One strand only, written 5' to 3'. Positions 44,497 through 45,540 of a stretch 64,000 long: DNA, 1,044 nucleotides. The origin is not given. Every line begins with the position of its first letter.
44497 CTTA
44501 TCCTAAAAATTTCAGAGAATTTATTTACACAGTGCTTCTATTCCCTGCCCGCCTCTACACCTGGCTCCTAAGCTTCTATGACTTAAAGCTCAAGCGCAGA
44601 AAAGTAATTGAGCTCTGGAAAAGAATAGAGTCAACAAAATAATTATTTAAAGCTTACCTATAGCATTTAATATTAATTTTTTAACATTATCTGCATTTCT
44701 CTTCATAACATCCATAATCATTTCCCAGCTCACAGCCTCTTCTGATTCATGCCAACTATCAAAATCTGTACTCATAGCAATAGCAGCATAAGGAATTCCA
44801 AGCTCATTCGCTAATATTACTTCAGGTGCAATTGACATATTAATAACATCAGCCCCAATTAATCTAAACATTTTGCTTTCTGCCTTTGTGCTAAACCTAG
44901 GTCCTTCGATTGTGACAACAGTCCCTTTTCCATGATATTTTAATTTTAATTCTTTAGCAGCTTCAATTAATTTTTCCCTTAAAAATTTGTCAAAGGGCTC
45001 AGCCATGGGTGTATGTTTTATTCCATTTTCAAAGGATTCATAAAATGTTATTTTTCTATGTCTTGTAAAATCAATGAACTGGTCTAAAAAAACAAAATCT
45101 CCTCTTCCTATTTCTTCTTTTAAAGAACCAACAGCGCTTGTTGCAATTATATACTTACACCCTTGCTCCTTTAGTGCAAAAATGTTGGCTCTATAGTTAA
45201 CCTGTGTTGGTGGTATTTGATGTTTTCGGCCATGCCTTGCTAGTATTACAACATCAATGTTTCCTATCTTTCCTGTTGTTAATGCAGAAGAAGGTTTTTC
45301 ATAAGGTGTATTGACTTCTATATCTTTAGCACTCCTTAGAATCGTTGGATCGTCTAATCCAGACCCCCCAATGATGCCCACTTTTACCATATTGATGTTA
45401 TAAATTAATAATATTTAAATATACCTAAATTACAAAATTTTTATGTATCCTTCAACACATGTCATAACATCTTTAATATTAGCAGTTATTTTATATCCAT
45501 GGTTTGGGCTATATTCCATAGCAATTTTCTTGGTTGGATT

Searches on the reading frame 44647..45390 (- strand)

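Call 56: search_protein_families(library=pfam, proteins=[window:44647-45390:-], max_evalue=0.001)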
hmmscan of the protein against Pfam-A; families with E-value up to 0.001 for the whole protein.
window:44647-45390:- (247 aa): 1 family
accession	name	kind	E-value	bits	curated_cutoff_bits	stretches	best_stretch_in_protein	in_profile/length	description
PF01048.26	PNP_UDP_1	-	1.4e-49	169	25.1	1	3-244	1-232/233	Phosphorylase superfamily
